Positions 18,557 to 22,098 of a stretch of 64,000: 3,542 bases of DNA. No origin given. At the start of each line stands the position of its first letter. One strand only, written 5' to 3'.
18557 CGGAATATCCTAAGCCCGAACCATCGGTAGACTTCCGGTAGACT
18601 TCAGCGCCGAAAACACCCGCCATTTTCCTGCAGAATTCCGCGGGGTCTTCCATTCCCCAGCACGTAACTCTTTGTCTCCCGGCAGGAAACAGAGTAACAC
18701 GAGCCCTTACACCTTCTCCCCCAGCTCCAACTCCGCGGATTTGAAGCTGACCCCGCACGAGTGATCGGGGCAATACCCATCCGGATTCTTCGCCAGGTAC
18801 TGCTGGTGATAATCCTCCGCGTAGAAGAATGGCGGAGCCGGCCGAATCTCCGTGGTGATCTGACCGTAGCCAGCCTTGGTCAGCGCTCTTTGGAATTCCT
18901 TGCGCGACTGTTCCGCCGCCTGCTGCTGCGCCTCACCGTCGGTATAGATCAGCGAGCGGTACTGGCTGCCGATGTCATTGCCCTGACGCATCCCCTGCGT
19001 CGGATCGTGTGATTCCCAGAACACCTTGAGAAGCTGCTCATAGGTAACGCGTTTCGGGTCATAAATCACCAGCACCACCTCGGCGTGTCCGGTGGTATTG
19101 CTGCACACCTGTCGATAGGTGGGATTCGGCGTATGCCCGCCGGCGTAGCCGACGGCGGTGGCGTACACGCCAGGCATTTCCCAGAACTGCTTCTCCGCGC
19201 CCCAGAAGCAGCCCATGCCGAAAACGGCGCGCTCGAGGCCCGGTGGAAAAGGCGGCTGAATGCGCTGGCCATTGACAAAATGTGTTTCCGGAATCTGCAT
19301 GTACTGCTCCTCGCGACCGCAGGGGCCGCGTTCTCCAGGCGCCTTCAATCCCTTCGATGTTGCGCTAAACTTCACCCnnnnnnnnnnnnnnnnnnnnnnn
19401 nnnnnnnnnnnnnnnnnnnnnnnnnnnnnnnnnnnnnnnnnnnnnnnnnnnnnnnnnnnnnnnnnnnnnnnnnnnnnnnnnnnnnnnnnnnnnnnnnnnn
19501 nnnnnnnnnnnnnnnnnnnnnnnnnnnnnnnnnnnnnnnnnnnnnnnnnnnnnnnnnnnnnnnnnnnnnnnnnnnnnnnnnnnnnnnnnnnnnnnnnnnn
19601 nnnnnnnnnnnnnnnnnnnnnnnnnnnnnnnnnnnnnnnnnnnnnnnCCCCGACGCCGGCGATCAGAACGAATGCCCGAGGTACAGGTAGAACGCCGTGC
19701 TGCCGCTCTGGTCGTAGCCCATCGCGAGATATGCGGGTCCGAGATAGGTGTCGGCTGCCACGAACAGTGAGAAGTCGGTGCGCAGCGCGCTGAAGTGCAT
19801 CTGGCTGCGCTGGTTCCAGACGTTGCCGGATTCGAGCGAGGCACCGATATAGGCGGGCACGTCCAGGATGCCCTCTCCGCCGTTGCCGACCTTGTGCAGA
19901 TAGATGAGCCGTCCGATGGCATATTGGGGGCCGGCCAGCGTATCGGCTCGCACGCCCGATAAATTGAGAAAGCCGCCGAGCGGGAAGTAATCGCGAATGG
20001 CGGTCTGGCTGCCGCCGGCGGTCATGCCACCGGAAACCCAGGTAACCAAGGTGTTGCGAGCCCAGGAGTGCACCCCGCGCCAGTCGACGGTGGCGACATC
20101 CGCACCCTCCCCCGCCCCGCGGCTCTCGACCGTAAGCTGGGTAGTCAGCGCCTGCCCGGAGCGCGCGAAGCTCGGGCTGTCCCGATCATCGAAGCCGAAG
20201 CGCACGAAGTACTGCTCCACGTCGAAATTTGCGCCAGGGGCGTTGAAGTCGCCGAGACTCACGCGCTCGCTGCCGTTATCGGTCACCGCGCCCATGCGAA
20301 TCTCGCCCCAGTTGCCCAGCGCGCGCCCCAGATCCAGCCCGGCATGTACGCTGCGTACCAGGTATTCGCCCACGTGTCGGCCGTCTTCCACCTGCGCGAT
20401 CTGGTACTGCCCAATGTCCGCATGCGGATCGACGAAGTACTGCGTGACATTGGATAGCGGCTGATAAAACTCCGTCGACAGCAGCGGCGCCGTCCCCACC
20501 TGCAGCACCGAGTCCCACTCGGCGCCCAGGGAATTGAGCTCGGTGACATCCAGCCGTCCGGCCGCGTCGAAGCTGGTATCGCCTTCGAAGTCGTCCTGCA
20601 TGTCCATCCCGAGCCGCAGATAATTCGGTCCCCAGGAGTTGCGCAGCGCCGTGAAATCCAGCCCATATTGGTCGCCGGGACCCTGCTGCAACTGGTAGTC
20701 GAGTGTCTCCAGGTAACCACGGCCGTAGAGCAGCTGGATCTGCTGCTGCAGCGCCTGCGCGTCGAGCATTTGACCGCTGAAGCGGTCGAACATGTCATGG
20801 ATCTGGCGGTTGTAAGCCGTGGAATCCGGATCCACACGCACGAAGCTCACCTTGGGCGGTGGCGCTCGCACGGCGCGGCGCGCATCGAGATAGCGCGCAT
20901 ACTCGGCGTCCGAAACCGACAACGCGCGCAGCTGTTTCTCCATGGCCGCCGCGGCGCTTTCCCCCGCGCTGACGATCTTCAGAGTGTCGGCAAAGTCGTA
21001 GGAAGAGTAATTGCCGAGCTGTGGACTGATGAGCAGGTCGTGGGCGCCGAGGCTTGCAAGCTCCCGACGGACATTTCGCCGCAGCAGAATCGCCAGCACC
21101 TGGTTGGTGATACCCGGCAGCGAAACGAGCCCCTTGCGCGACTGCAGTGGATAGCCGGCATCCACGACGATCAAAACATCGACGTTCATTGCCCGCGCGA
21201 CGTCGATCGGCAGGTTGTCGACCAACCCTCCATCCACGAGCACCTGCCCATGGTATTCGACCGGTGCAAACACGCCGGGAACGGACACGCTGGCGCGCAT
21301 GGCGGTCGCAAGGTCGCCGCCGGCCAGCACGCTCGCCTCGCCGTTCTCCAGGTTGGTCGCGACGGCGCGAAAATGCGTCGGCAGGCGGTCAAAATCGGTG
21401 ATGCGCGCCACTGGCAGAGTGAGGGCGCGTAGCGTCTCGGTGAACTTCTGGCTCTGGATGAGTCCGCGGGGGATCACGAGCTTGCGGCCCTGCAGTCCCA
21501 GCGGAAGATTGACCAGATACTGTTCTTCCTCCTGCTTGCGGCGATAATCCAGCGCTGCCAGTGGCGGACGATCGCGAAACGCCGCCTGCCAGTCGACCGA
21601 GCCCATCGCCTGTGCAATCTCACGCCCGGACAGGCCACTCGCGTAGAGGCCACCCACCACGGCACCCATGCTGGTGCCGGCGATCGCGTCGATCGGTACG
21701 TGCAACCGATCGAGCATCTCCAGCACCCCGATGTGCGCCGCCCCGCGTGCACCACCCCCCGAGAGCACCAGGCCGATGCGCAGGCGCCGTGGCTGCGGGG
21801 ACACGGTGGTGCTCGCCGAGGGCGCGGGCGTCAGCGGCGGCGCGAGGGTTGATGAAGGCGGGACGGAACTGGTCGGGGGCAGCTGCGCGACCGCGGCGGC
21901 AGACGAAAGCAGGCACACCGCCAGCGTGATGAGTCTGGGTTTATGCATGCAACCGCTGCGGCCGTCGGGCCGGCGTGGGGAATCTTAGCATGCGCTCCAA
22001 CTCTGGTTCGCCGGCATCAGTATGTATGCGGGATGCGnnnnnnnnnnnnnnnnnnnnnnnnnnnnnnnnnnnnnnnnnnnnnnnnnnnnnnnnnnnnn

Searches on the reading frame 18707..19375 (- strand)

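Call 21: search_protein_families(library=pfam, proteins=[window:18707-19375:-], max_evalue=0.001)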
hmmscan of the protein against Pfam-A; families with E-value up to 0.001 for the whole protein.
window:18707-19375:- (222 aa): 1 family
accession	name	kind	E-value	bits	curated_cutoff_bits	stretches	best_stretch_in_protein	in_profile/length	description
PF01625.27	PMSR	-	6.3e-66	221.8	23.7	1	50-202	2-152/153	Peptide methionine sulfoxide reductase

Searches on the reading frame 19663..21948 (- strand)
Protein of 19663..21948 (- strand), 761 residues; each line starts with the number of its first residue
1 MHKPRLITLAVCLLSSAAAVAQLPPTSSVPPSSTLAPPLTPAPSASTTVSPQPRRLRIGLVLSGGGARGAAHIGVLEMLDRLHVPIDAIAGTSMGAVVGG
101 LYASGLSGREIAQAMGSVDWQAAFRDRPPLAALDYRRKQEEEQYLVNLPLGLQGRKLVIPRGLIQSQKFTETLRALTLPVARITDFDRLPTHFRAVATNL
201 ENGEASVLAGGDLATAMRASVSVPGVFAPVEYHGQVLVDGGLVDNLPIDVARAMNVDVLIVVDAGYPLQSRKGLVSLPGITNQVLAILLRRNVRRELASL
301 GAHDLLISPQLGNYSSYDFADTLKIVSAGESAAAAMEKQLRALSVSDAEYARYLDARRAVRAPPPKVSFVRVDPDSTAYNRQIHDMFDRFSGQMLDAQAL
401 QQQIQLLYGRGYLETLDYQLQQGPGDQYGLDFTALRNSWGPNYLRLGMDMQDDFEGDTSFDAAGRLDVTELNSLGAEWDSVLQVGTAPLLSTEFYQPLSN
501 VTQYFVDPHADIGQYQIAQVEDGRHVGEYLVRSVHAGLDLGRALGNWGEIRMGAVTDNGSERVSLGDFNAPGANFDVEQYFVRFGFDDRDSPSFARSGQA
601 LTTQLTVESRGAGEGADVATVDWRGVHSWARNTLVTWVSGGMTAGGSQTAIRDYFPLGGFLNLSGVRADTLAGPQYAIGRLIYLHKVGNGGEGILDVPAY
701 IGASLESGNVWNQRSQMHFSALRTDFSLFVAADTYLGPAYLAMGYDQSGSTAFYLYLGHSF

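Call 21: search_protein_families(library=pfam, proteins=[window:19663-21948:-], max_evalue=0.001)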
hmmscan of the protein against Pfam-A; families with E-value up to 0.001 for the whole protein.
window:19663-21948:- (761 aa): 1 family
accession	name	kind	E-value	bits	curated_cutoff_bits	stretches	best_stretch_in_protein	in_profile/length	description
PF01734.28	Patatin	-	3.5e-33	115.8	27.7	1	60-251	1-190/191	Patatin-like phospholipase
